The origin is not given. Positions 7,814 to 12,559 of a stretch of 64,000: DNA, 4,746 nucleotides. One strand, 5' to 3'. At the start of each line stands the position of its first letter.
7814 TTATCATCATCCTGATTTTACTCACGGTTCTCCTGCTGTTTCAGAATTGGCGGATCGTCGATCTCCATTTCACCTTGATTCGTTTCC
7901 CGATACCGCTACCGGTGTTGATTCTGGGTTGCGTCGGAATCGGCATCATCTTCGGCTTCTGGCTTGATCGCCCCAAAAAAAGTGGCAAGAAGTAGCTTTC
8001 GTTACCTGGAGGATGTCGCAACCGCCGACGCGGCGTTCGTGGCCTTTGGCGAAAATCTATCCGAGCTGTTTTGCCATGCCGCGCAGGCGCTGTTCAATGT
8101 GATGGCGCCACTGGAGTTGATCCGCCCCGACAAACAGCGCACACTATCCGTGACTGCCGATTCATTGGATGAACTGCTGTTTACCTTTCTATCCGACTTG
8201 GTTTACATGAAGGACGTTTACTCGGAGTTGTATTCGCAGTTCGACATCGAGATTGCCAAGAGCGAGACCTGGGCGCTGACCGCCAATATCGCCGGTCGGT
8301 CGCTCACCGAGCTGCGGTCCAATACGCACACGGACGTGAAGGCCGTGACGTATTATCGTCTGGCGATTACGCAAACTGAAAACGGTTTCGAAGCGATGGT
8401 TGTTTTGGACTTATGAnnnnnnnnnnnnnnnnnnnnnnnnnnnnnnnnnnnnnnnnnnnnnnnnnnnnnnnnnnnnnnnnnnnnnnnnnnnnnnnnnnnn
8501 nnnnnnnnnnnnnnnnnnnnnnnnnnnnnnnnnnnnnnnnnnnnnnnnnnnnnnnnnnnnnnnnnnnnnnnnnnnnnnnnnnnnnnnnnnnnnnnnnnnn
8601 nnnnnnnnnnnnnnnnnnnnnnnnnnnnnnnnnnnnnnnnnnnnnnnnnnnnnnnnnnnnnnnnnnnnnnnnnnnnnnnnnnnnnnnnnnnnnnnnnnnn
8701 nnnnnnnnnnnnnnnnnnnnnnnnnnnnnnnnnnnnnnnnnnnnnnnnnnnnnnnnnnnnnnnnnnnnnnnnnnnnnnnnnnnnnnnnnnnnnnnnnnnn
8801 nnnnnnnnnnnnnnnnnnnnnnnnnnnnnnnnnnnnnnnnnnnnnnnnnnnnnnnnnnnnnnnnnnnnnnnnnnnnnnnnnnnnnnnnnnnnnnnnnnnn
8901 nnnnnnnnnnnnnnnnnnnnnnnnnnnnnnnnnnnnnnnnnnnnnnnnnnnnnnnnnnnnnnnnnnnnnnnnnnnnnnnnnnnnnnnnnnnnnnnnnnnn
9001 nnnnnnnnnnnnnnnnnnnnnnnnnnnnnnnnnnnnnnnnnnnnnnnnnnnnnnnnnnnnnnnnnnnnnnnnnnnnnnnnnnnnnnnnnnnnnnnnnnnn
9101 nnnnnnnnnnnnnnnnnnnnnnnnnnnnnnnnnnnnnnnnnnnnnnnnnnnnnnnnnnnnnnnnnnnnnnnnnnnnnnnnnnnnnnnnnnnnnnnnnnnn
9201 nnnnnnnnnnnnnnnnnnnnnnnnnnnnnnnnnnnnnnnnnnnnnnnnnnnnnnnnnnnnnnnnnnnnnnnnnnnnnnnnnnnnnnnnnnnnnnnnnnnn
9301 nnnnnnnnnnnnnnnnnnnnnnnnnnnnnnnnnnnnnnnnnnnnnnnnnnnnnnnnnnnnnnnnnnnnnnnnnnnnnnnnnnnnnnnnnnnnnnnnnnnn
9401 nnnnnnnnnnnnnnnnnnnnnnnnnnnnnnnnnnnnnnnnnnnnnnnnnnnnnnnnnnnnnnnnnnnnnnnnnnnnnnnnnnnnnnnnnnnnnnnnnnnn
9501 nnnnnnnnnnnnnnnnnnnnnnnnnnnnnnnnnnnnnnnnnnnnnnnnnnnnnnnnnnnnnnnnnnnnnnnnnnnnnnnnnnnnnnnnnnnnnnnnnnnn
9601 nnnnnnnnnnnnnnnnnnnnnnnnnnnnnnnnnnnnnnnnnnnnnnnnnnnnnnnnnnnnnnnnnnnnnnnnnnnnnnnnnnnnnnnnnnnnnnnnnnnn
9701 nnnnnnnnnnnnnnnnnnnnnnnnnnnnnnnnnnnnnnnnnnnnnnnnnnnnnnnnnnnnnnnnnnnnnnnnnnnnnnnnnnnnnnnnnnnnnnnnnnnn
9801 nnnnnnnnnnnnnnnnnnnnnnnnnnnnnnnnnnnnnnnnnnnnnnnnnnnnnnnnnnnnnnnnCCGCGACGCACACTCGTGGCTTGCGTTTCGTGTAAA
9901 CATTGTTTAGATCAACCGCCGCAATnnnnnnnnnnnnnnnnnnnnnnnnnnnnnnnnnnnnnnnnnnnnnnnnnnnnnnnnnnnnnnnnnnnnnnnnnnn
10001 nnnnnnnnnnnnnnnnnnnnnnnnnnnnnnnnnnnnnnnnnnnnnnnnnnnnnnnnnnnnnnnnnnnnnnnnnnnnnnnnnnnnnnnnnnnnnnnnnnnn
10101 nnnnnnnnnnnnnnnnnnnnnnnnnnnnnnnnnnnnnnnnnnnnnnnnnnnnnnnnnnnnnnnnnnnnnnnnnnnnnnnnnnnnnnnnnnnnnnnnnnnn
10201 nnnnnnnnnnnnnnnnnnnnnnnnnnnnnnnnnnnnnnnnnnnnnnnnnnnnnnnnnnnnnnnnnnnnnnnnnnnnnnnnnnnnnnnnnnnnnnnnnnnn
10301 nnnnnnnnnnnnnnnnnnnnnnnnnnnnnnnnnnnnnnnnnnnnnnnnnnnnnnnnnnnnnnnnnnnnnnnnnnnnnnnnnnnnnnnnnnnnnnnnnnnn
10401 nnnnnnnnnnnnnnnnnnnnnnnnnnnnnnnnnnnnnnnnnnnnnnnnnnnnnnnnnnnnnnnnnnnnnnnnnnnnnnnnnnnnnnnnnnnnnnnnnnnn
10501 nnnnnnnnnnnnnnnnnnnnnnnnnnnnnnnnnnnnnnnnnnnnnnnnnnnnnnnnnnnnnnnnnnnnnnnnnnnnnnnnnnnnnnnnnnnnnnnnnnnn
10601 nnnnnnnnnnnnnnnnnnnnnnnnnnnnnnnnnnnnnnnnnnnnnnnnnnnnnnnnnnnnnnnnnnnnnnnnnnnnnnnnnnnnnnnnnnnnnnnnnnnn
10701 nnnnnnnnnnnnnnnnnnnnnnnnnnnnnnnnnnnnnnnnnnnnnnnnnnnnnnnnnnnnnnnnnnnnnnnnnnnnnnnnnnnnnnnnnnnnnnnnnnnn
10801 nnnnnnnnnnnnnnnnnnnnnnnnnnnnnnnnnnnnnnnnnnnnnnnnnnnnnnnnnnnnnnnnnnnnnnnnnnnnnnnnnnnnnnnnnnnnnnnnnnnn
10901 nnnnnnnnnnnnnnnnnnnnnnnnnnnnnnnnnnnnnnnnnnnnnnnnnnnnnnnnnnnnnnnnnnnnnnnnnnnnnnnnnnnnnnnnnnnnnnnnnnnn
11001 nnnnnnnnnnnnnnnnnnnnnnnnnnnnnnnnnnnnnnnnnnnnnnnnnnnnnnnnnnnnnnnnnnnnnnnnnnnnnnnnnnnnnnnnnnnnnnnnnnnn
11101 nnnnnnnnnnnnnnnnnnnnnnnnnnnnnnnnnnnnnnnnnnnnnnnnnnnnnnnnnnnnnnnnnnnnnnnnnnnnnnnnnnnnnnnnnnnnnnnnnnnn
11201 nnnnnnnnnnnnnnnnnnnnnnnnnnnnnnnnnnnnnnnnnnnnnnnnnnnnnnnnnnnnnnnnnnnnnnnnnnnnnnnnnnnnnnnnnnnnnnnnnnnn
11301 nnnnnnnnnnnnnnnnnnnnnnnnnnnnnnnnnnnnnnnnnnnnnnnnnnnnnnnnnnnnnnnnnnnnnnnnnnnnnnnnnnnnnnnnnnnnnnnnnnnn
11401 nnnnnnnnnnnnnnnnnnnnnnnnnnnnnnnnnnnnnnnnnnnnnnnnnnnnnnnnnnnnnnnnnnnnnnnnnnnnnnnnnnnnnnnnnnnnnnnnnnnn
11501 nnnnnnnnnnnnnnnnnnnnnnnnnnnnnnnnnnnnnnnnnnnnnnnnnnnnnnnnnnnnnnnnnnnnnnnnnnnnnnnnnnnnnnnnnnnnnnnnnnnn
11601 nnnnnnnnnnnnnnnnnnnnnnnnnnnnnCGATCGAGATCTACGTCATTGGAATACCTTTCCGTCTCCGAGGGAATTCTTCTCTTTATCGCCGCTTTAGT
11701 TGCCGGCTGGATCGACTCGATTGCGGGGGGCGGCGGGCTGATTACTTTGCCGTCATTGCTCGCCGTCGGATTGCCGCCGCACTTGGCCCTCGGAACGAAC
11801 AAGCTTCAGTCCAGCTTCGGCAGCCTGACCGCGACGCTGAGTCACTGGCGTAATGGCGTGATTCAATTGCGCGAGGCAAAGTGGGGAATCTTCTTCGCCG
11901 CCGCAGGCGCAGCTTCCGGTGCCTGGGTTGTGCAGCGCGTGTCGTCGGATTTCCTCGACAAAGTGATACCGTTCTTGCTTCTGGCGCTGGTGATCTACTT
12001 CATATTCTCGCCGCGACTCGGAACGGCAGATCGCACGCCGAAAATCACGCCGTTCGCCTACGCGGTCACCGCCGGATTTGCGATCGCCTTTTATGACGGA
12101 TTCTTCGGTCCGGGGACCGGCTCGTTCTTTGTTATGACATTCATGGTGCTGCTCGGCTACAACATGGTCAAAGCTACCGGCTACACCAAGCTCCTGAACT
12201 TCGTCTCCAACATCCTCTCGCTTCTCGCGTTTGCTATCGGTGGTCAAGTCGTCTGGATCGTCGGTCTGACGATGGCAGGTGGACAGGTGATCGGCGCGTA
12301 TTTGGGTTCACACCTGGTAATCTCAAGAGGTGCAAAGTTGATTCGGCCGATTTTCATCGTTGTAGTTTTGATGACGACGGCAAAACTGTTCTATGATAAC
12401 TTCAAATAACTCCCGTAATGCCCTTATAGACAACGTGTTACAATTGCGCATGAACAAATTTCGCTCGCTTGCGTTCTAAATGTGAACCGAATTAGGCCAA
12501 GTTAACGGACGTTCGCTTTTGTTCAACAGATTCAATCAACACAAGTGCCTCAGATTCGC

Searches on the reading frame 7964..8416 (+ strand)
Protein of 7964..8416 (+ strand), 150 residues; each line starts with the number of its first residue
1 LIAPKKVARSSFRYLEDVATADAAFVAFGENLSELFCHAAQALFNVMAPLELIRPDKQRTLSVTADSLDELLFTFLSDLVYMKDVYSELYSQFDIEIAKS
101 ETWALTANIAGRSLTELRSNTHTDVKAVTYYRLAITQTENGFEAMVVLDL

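Call 41: search_protein_families(library=pfam, proteins=[window:7964-8416:+], max_evalue=0.00001)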
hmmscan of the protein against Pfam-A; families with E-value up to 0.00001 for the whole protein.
window:7964-8416:+ (150 aa): 1 family
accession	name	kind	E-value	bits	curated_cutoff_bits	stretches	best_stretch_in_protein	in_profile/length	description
PF01951.21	Archease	-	1.2e-33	116.7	25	1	12-150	1-136/136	Archease protein family (MTH1598/TM1083)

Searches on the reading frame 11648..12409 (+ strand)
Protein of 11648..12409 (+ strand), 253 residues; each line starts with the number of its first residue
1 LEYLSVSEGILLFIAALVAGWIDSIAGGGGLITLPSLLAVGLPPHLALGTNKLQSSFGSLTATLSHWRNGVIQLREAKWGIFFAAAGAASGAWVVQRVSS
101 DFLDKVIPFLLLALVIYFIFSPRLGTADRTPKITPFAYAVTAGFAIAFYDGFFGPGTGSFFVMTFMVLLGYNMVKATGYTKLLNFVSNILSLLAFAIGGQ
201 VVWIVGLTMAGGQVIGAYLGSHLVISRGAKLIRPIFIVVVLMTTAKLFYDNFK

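Call 41: search_protein_families(library=pfam, proteins=[window:11648-12409:+], max_evalue=0.00001)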
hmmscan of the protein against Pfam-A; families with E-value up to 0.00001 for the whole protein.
window:11648-12409:+ (253 aa): 1 family
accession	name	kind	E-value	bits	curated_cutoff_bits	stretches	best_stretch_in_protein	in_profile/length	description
PF01925.25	TauE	-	1.3e-54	185.8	32.6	1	12-247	1-237/237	Sulfite exporter TauE/SafE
